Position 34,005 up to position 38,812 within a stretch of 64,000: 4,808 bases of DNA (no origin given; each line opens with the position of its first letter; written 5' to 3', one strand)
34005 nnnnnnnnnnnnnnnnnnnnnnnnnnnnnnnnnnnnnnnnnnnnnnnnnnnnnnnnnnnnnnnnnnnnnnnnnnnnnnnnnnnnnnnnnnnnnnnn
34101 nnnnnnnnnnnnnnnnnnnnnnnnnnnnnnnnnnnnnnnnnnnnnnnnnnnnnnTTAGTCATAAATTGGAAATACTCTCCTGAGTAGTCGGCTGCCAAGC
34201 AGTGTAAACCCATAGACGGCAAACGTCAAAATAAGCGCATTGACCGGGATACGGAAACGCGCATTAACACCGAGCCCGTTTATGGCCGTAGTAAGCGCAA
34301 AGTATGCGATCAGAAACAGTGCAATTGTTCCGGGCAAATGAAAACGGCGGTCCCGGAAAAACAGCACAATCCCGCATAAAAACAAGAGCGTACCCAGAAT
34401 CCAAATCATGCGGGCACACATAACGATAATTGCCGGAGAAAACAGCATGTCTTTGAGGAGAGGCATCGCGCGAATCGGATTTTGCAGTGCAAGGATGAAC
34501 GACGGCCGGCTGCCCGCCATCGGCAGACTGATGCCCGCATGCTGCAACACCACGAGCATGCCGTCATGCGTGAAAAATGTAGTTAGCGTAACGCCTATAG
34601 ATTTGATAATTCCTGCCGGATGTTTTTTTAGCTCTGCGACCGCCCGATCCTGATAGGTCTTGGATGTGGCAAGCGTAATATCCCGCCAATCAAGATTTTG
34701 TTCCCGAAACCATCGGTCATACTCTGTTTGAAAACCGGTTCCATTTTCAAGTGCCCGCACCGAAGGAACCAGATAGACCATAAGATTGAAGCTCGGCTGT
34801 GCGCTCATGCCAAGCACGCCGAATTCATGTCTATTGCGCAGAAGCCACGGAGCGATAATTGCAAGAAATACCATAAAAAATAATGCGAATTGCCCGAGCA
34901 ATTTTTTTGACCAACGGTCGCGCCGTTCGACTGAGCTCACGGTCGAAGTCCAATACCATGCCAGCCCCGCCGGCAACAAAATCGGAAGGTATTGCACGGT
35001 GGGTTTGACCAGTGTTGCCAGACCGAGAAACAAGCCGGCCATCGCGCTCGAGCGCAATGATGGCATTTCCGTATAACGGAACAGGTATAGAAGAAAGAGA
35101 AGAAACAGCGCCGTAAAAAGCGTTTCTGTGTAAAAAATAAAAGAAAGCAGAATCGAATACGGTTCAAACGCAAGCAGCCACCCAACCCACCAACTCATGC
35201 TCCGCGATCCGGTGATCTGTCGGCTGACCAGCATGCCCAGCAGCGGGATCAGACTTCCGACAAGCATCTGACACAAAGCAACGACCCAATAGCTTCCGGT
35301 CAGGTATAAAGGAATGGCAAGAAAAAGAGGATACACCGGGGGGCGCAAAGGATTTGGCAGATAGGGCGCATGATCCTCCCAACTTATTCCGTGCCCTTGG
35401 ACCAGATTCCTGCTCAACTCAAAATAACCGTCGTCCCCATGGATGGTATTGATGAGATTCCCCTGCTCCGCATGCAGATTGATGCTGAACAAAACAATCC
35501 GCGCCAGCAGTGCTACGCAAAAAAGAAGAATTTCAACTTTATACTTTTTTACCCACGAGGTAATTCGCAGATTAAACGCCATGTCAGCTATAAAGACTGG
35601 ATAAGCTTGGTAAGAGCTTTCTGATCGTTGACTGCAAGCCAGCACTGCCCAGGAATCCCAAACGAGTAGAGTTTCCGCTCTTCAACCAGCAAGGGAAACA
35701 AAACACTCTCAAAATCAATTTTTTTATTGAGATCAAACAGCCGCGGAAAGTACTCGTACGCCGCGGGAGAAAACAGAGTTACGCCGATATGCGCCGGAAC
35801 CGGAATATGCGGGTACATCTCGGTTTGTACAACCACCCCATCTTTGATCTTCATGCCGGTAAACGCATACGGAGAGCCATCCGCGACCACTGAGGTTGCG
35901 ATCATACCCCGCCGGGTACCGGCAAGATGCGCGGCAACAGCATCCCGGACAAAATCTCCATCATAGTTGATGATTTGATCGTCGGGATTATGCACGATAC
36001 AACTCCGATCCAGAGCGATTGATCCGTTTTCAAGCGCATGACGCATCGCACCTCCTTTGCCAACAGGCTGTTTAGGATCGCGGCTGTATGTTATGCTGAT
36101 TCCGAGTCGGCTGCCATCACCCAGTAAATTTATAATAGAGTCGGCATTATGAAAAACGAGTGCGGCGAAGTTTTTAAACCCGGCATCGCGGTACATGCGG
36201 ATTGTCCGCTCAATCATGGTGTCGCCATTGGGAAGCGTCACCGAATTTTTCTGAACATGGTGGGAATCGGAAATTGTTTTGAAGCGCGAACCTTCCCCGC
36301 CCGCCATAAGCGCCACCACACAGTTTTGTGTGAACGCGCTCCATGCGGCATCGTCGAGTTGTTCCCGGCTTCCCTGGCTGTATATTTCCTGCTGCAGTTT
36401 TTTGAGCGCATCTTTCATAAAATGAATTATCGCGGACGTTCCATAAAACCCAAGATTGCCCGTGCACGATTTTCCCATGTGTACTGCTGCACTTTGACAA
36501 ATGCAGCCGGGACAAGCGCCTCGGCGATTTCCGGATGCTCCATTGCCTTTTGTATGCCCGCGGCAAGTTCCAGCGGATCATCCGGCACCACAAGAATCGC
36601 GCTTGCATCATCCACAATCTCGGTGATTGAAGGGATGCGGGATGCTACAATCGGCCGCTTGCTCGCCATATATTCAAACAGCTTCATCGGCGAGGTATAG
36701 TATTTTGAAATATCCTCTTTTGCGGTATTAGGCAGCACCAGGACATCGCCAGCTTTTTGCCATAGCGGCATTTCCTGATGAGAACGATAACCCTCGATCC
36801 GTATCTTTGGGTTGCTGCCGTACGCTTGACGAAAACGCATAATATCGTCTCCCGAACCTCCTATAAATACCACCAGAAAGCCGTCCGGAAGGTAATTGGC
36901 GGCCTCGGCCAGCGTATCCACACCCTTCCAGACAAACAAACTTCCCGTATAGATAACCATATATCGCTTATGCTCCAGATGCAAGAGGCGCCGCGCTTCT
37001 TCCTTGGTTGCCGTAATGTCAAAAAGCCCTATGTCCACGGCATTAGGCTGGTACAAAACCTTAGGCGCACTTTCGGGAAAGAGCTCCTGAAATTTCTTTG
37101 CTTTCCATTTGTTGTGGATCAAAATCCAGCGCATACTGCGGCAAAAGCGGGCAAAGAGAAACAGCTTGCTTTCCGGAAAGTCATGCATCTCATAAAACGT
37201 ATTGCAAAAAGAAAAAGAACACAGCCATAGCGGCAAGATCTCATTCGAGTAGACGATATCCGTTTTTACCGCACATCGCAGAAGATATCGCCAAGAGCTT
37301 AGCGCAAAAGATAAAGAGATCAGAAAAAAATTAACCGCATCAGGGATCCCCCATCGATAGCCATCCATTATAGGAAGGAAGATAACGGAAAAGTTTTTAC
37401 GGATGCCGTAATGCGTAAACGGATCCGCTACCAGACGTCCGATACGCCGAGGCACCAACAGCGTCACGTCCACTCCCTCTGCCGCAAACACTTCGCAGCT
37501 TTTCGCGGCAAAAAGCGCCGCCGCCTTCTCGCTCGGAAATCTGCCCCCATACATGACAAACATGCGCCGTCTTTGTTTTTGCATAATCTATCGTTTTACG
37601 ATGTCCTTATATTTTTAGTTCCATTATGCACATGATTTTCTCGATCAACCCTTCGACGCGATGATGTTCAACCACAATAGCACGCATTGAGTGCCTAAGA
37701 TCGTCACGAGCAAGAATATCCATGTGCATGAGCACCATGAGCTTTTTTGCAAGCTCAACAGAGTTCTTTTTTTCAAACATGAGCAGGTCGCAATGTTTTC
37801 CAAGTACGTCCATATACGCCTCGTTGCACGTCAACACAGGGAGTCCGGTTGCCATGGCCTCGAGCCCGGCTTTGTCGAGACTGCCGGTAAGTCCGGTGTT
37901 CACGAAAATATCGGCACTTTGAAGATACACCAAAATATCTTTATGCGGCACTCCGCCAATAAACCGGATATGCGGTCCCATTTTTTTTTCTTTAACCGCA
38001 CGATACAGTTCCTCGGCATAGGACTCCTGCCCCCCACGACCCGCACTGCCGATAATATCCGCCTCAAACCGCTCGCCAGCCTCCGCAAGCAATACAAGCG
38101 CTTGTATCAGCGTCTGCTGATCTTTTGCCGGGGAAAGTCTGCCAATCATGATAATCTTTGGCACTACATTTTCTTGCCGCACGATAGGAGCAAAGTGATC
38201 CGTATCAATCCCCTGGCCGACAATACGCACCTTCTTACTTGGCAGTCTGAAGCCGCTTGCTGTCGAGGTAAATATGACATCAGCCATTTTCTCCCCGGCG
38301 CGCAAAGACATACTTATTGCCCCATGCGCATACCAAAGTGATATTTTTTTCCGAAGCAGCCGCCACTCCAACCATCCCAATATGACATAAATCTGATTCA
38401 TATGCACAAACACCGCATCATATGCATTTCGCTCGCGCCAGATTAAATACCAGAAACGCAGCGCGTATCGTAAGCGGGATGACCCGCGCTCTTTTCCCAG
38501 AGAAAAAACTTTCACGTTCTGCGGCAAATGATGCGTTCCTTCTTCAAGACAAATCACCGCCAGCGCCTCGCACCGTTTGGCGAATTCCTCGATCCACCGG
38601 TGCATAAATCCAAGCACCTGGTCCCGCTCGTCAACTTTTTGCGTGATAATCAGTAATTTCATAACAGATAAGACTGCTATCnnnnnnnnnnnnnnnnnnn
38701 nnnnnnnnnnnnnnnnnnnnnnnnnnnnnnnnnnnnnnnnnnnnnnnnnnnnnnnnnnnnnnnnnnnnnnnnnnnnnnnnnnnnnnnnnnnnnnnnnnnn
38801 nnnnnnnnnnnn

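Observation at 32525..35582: GT2-zinc-ribbon-methyltransferase fusion coupled to a GT-C (PMT/ArnT-like) enzyme: candidate lipid-linked-sugar protein O-glycosylation pair next to the surface protein genes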

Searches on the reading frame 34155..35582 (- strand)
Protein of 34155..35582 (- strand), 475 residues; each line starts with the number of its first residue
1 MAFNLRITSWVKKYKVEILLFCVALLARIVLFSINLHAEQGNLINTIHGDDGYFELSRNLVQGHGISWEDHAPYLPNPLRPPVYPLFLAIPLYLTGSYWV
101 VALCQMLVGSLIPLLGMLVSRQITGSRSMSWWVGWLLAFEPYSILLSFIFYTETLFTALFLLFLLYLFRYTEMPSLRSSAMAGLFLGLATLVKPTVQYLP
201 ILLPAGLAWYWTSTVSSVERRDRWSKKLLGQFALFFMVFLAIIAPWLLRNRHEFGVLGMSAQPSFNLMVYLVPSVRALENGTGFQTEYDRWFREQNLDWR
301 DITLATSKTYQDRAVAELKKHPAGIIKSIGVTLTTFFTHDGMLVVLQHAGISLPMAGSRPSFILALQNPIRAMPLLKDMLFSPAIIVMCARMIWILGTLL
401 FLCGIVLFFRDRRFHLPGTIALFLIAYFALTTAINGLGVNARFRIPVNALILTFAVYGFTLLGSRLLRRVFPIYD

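Call 4: search_protein_families(library=pfam, proteins=[window:34155-35582:-], max_evalue=0.01)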
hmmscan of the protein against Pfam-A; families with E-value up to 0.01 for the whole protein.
window:34155-35582:- (475 aa): 2 families
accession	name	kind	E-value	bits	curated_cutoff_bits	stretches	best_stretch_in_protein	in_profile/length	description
PF13231.12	PMT_2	-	3.7e-07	30.9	26.1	1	80-246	2-157/160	Dolichyl-phosphate-mannose-protein mannosyltransferase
PF02366.24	PMT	-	0.0039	17.2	22.7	0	95-240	78-225/245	Dolichyl-phosphate-mannose-protein mannosyltransferase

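Call 5: search_protein_families(library=ncbifam, proteins=[window:34155-35582:-], max_evalue=0.01)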
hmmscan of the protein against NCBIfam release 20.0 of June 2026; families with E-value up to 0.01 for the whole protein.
window:34155-35582:- (475 aa): 1 family
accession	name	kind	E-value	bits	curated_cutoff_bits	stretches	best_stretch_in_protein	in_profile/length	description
NF047440.1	LA3751_2_3_fam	subfamily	7.2e-06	25.1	200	1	81-255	82-245/460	LA_3751/LA_3752 family putative glycosyltransferase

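Call 11: search_solved_structures(query=window:34155-35582:-, max_evalue=1, show_alignments=2)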
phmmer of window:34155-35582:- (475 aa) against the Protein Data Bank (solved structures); distinct sequences matched with E-value up to 1: 0.

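Call 12: find_homologous_proteins(query=window:34155-35582:-, max_evalue=0.001)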
Query window:34155-35582:- (475 aa): 264 proteins with E <= 0.001 among 8000 candidates; the best 120 are listed.
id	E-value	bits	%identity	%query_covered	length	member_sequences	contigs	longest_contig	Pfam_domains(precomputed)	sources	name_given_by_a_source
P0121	0.0e+0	1063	100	100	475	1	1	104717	PF13231.13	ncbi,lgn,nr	ncbi:MAG: glycosyltransferase family 39 protein [Candidatus Sungbacteria bacterium]|nr:glycosyltrans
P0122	1.0e-205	702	68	97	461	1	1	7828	PF13231.13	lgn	-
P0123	2.0e-179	615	63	97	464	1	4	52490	PF13231.13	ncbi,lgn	-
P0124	1.8e-151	523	54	97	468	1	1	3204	PF13231.13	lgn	-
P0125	1.4e-132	461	47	97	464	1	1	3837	PF13231.13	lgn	-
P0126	2.5e-130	454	48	97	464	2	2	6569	PF13231.13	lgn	-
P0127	8.3e-130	452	49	96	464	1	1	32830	PF13231.13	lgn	-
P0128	2.2e-129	450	50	96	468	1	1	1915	PF13231.13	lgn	-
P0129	2.7e-129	450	47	97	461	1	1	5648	PF13231.13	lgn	-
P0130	5.5e-129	449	48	97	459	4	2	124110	PF13231.13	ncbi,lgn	-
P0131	1.1e-128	448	49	94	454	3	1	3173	PF13231.13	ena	-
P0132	2.2e-128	447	48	96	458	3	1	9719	PF13231.13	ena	-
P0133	6.4e-128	446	48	97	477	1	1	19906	PF13231.13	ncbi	-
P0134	1.3e-127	445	47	96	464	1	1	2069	PF13231.13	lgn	-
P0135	1.6e-126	441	48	95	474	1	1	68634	PF13231.13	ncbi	-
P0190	1.2e-115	405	46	96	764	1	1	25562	PF13489.13,PF13649.13,PF08241.19,PF13231.13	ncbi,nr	ncbi:MAG: methyltransferase domain-containing protein [Candidatus Sungbacteria bacterium]|nr:methylt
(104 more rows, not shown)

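Call 27: predict_structure(alignment_id=A2)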
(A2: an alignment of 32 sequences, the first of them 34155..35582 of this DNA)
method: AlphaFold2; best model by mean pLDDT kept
length: 475 residues; sequences in the alignment: 32
mean_pLDDT: 90.1   pTM: 0.91
mean pLDDT of the five models: 90.1, 90.1, 89.4, 88.7, 87.2
residues with pLDDT >= 90: 322; 70-90: 122; 50-70: 31; < 50: 0
segments of 3 or more residues with pLDDT < 50: none
pLDDT, mean of each block of 10 residues (from residue 1): 75 94 98 97 93 90 86 75 95 97 98 98 96 97 94 97 97 94 98 93 87 69 74 96 95 91 91 93 90 89 92 96 93 86 91 68 76 82 88 94 97 93 95 77 91 98 91 72
secondary structure, 60 per line:
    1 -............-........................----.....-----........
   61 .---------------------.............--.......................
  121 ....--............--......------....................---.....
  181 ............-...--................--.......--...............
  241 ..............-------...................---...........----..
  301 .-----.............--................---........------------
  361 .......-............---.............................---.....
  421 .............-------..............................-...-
elements in order: H2-13 H15-38 H43-47 H53-61 H83-95 H98-124 H127-138 H141-146 H153-172 H176-192 H199-214 H217-223 H226-254 H262-280 H284-294 H307-319 H322-337 H341-348 H361-367 H369-380 H384-412 H416-433 H441-470

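Call 33: find_encoding_contigs(protein=P0190, flank=10000, max_places=1)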
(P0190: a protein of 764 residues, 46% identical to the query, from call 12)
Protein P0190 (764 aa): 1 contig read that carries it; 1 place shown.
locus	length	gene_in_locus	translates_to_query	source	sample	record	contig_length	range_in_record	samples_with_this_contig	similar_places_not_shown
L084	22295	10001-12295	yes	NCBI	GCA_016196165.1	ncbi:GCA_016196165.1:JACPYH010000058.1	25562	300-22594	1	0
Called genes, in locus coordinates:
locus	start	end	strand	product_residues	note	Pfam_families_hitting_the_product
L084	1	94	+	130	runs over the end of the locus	PF13414:TPR_11 (faint), PF13432:TPR_16 (faint), PF23914:TPR_CcmH_CycH, PF00515:TPR_1 (faint), PF07719:TPR_2 (faint), PF13428:TPR_14 (faint), PF14559:TPR_19 (faint)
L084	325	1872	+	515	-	PF00932:LTD, PF00801:PKD (faint), PF18911:PKD_4, PF00932:LTD (weak)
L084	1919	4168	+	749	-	PF13439:Glyco_transf_4, PF20706:GT4-conflict, PF00534:Glycos_transf_1, PF13692:Glyco_trans_1_4, PF13524:Glyco_trans_1_2, PF13439:Glyco_transf_4, PF13579:Glyco_trans_4_4, PF00534:Glycos_transf_1, +2 more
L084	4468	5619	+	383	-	PF13439:Glyco_transf_4 (faint), PF13579:Glyco_trans_4_4, PF20706:GT4-conflict (weak), PF00534:Glycos_transf_1, PF13692:Glyco_trans_1_4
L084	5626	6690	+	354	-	PF00534:Glycos_transf_1, PF13692:Glyco_trans_1_4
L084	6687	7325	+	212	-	PF13489:Methyltransf_23, PF08241:Methyltransf_11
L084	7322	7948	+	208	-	PF13489:Methyltransf_23 (weak), PF08241:Methyltransf_11 (weak)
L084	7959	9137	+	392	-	PF00534:Glycos_transf_1, PF13692:Glyco_trans_1_4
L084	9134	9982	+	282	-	PF00483:NTP_transferase, PF12804:NTP_transf_3 (weak)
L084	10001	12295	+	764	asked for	PF13231:PMT_2, PF13489:Methyltransf_23 (weak), PF08241:Methyltransf_11, PF13649:Methyltransf_25 (weak)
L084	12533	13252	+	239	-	PF00535:Glycos_transf_2, PF13641:Glyco_tranf_2_3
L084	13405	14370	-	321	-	PF01531:Glyco_transf_11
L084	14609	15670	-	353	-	-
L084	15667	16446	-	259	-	PF08241:Methyltransf_11, PF13847:Methyltransf_31 (weak), PF03269:DUF268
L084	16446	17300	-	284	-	PF00535:Glycos_transf_2, PF10111:Glyco_tranf_2_2, PF13641:Glyco_tranf_2_3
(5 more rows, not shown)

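Call 68: search_solved_structures(query=A2, max_evalue=10, show_alignments=2)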
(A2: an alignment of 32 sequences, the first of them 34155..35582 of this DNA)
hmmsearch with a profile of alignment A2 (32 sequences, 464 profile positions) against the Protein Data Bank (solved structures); distinct sequences matched with E-value up to 10: 0.

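Call 70: fold_search(model_id=the predicted structure, library=pdb)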
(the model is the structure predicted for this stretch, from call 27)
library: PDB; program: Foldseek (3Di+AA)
matches with E <= 10: 217; with E <= 0.001: 6
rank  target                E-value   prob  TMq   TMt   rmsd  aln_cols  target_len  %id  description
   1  6gxc_A                7.9e-05  1.00  0.45  0.32  14.3       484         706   13  Bacterial oligosaccharyltransferase PglB in complex with an inhibitory peptide and a reactive lipid-linked oligosaccha (released 2018-11-14)
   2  5ogl_A                2.0e-04  1.00  0.44  0.31  14.6       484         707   14  Structure of bacterial oligosaccharyltransferase PglB in complex with an acceptor peptide and an lipid-linked oligosac (released 2017-10-25)
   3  3rce_A                2.8e-04  1.00  0.46  0.33  14.5       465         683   14  Bacterial oligosaccharyltransferase PglB (released 2011-06-15)
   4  5ezm                  3.4e-04  1.00  0.35  0.32  17.9       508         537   15  Crystal Structure of ArnT from Cupriavidus metallidurans in the apo state (released 2016-02-17)
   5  3waj                  5.3e-04  1.00  0.47  0.31  14.3       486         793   14  Crystal structure of the Archaeoglobus fulgidus oligosaccharyltransferase (O29867_ARCFU) complex with Zn and sulfate (released 2013-10-30)
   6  6p25_B                6.8e-04  1.00  0.34  0.25   7.5       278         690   15  Structure of S. cerevisiae protein O-mannosyltransferase Pmt1-Pmt2 complex bound to the sugar donor and a peptide acce (released 2019-07-10)
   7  5f15                  1.2e-03  1.00  0.37  0.33  16.6       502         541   14  Crystal Structure of ArnT from Cupriavidus metallidurans bound to Undecaprenyl phosphate (released 2016-02-17)
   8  7w72_U                2.9e-03  1.00  0.37  0.41  14.8       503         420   12  Structure of a human glycosylphosphatidylinositol (GPI) transamidase (released 2022-02-16)
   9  8imx_U                3.1e-03  1.00  0.39  0.43  15.4       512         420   12  Cryo-EM structure of GPI-T with a chimeric GPI-anchored protein (released 2023-08-16)
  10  6ftg_5                3.6e-03  1.00  0.47  0.36  16.1       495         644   14  Subtomogram average of OST-containing ribosome-translocon complexes from canine rough microsomal membranes (released 2018-03-21)
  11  7oci_F                3.7e-03  1.00  0.49  0.38  14.3       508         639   12  Cryo-EM structure of yeast Ost6p containing oligosaccharyltransferase complex (released 2022-02-16)
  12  9i5k_A                4.0e-03  1.00  0.43  0.42  12.1       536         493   11  Structure of the Chaetomium thermophilum Pmt4 homodimer (C2 symmetry) (released 2025-12-24)
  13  7wld_U                4.0e-03  1.00  0.38  0.42  15.6       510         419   14  Cryo-EM structure of the human glycosylphosphatidylinositol transamidase complex at 2.53 Angstrom resolution (released 2022-04-27)
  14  9i5l_A                7.8e-03  1.00  0.35  0.25   6.0       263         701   11  Structure of the Chaetomium thermophilum Pmt4 homodimer (C1 symmetry) (released 2025-12-24)
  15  6p25_A                9.6e-03  1.00  0.36  0.25   7.1       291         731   15  Structure of S. cerevisiae protein O-mannosyltransferase Pmt1-Pmt2 complex bound to the sugar donor and a peptide acce (released 2019-07-10)
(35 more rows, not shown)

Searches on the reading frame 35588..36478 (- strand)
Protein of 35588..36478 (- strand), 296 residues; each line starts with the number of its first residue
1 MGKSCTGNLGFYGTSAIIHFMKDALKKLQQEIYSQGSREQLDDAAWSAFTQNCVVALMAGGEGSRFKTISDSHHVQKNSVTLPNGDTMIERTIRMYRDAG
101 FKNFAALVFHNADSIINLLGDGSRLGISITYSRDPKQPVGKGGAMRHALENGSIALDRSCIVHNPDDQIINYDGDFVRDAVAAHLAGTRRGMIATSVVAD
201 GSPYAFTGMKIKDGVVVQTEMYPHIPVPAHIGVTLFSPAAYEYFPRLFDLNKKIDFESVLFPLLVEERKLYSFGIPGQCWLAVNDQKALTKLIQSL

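Call 4: search_protein_families(library=pfam, proteins=[window:35588-36478:-], max_evalue=0.01)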
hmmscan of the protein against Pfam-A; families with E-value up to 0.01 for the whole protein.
window:35588-36478:- (296 aa): 2 families
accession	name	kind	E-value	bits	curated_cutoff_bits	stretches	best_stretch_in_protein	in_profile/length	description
PF00483.29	NTP_transferase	-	1.4e-09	38.3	21.2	1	57-280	4-226/245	Nucleotidyl transferase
PF12804.13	NTP_transf_3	-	8.7e-05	23.2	27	1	56-151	2-82/160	MobA-like NTP transferase domain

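Call 5: search_protein_families(library=ncbifam, proteins=[window:35588-36478:-], max_evalue=0.01)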
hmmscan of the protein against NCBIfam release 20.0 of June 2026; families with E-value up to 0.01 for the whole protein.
window:35588-36478:- (296 aa): 6 families
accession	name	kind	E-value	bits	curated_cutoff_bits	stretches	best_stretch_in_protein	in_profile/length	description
NF045761.1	NAMPUrTaseMurU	equivalog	6.2e-08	32.8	250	1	57-151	5-95/226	N-acetylmuramate alpha-1-phosphate uridylyltransferase MurU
TIGR03992.1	Arch_glmU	subfamily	6.5e-08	31.9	292.1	1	57-220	5-150/393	bifunctional sugar-1-phosphate nucleotidylyltransferase/acetyltransferase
TIGR01207.1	rmlA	equivalog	8.6e-05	21.8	360.65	1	57-227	4-164/286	glucose-1-phosphate thymidylyltransferase RfbA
NF052502.1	man1P_GTase_Rv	exception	0.00013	21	440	1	57-151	5-95/352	mannose-1-phosphate guanylyltransferase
TIGR01208.1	rmlA_long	equivalog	0.00055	18.9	320.25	1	57-243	4-181/353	glucose-1-phosphate thymidylyltransferase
NF041313.1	UDPGP_AglF_Halo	equivalog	0.00063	19.3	400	1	57-167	5-106/234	UTP--glucose-1-phosphate uridylyltransferase AglF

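Call 81: search_solved_structures(query=window:35588-36478:-, max_evalue=0.01)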
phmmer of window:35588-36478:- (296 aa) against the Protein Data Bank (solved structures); distinct sequences matched with E-value up to 0.01: 4.
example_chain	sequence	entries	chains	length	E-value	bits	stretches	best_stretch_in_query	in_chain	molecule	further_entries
8x7s_B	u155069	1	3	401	1.2e-06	31.2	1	56-268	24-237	UTP--glucose-1-phosphate uridylyltransferase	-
8hhd_A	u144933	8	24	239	0.001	21.6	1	55-149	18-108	Nucleotidyl transferase | N-acetylmuramate alpha-1-phosphate uridylyltransferase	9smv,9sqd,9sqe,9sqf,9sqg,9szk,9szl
4y7t_A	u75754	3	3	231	0.0017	20.8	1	57-149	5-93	Nucleotidyl transferase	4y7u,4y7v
5xhw_A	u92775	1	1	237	0.0058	19.1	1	55-150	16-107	Putative 6-deoxy-D-mannoheptose pathway protein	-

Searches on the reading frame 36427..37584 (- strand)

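Call 4: search_protein_families(library=pfam, proteins=[window:36427-37584:-], max_evalue=0.01)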
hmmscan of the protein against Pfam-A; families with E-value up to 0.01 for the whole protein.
window:36427-37584:- (385 aa): 3 families
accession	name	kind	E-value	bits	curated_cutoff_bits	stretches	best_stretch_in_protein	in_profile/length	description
PF13692.12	Glyco_trans_1_4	-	1.3e-18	68.1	27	1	209-349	3-141/142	Glycosyl transferases group 1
PF00534.26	Glycos_transf_1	-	1.1e-16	61.3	26.4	1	194-361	2-169/172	Glycosyl transferases group 1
PF13524.12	Glyco_trans_1_2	-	5.3e-10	39.8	25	1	254-378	27-143/144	Glycosyl transferase-like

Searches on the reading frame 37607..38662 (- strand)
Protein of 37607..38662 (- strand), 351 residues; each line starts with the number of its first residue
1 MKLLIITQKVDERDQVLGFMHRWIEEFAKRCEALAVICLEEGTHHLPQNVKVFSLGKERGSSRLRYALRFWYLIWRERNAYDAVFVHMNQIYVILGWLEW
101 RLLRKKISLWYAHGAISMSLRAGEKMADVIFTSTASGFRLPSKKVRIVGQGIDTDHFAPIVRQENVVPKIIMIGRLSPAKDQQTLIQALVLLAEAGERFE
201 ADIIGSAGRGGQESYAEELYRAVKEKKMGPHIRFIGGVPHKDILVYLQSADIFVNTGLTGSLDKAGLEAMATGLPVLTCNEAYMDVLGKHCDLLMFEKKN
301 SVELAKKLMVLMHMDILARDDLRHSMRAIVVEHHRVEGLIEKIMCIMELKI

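Call 4: search_protein_families(library=pfam, proteins=[window:37607-38662:-], max_evalue=0.01)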
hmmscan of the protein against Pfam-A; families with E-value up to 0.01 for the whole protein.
window:37607-38662:- (351 aa): 5 families
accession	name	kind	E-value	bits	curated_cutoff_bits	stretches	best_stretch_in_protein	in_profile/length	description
PF00534.26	Glycos_transf_1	-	3.2e-19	69.6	26.4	1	168-321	16-160/172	Glycosyl transferases group 1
PF13692.12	Glyco_trans_1_4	-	1.6e-17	64.6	27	1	168-312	2-140/142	Glycosyl transferases group 1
PF13524.12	Glyco_trans_1_2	-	0.0003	21.2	25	1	198-343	14-142/144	Glycosyl transferase-like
PF13439.12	Glyco_transf_4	-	0.0035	17.8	28.5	0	21-117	9-108/170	Glycosyltransferase Family 4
PF20706.3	GT4-conflict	-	0.0087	15.5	26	0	151-279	180-311/385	Family 4 Glycosyltransferase in conflict systems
